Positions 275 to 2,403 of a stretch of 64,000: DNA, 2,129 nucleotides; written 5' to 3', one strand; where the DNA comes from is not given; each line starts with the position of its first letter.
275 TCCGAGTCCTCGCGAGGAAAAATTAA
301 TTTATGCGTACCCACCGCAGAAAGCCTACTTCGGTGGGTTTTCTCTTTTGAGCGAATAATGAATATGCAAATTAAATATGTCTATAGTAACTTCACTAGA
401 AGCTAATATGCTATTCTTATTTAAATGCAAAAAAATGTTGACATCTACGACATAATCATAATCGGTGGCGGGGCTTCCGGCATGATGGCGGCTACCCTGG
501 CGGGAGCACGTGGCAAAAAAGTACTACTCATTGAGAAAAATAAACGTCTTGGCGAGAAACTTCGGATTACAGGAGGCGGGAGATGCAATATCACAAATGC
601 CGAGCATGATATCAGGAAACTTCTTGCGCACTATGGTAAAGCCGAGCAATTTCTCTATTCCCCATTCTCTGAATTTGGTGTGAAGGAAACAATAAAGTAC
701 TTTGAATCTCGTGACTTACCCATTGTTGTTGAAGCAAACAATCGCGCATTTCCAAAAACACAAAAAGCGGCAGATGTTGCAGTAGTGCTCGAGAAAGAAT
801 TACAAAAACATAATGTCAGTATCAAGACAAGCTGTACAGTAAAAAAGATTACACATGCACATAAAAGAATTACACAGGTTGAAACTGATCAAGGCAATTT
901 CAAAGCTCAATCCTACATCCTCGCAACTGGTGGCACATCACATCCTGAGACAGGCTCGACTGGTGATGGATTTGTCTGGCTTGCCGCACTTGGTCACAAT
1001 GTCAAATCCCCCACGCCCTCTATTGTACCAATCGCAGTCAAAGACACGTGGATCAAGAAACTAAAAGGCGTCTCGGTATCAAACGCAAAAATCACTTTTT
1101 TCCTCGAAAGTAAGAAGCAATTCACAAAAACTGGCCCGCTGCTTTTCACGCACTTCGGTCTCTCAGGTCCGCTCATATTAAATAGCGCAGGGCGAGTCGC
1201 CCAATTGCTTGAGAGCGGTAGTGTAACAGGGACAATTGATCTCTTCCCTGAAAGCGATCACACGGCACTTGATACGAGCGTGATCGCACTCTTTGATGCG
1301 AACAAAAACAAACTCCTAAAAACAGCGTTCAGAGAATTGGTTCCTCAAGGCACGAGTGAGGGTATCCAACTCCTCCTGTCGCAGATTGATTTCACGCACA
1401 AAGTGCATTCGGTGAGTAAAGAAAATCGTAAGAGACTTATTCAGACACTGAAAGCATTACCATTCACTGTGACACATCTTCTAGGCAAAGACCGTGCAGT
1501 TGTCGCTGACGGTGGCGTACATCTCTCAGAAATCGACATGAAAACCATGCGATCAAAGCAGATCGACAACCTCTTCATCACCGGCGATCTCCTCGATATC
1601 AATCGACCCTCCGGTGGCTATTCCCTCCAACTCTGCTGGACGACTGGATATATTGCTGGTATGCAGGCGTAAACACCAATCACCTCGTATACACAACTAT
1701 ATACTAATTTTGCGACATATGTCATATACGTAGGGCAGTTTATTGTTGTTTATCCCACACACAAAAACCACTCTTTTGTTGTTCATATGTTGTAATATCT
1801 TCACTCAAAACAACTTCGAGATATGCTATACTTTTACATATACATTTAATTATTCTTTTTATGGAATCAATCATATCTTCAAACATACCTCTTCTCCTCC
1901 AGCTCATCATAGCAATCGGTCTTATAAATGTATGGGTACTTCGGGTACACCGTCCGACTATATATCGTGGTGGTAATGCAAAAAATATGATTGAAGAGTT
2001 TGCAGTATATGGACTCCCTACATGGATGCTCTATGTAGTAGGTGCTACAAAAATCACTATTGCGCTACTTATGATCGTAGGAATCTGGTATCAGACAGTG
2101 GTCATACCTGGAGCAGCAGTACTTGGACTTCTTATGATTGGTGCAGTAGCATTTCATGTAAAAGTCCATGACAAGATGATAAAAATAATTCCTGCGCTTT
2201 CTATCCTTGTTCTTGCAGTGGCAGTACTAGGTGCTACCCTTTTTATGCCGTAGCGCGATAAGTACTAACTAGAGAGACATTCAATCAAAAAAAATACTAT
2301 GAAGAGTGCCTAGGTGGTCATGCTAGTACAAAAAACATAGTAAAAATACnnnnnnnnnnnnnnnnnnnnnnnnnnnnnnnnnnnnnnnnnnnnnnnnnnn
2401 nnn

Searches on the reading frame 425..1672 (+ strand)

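Call 3: search_protein_families(library=pfam, proteins=[window:425-1672:+], max_evalue=1)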
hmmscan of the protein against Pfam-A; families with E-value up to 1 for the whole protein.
window:425-1672:+ (415 aa): 18 families
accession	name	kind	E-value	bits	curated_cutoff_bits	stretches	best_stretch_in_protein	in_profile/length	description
PF03486.20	HI0933_like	-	3.3e-79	266.2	50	1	9-413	2-243/244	HI0933-like protein Rossmann domain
PF22780.1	HI0933_like_1st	-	3.1e-29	102.4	27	1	198-360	2-165/165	HI0933-like protein barrel and H2TH domain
PF07992.20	Pyr_redox_2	-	3.1e-12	46.9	26.1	2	100-175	169-242/291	Pyridine nucleotide-disulphide oxidoreductase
PF12831.13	FAD_oxidored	-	7.5e-12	45.7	27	1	9-169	1-145/416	FAD dependent oxidoreductase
PF00890.30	FAD_binding_2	-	1.8e-11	44.3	20.4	2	9-58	1-50/414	FAD binding domain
PF01266.30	DAO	-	4.2e-11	43.4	27.9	2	9-43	1-35/353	FAD dependent oxidoreductase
PF13738.12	Pyr_redox_3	-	1.6e-10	41.2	30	2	88-176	50-140/305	Pyridine nucleotide-disulphide oxidoreductase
PF00070.33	Pyr_redox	-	3.6e-08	34.3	22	2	10-43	2-35/82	Pyridine nucleotide-disulphide oxidoreductase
PF13450.12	NAD_binding_8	-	4.4e-07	30.5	21.9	1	12-43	1-32/68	NAD(P)-binding Rossmann-like domain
PF01134.28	GIDA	-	3e-06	27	22.1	1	9-40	1-33/391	Glucose inhibited division protein A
PF01494.25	FAD_binding_3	-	4.2e-05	23.4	22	1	9-42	3-36/349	FAD binding domain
PF01262.27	AlaDh_PNT_C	-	0.0014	18.5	23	1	9-60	30-82/214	Alanine dehydrogenase/PNT, C-terminal domain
PF01946.23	Thi4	-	0.0029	17.3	26.2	1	8-44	18-55/235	Thi4 family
PF04820.20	Trp_halogenase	-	0.0088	15.4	21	1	9-40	1-36/458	Tryptophan halogenase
PF05834.18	Lycopene_cycl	-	0.014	14.9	23.4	1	9-40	1-34/380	Lycopene cyclase protein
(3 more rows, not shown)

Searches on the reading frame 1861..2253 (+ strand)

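Call 3: search_protein_families(library=pfam, proteins=[window:1861-2253:+], max_evalue=1)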
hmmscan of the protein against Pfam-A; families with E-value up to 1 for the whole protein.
window:1861-2253:+ (130 aa): 3 families
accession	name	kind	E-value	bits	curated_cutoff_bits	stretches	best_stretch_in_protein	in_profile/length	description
PF13564.11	DoxX_2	-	3.1e-12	47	26.3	1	40-122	21-103/103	DoxX-like family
PF07681.17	DoxX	-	0.0041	18.2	23.6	1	38-98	24-82/85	DoxX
PF05620.16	TMEM208_SND2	-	0.42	10.9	22.9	1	11-87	49-127/167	SRP-independent targeting protein 2/TMEM208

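Call 4: search_protein_families(library=ncbifam, proteins=[window:1861-2253:+], max_evalue=1)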
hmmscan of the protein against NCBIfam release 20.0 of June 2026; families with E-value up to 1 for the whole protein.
window:1861-2253:+ (130 aa): 0 families
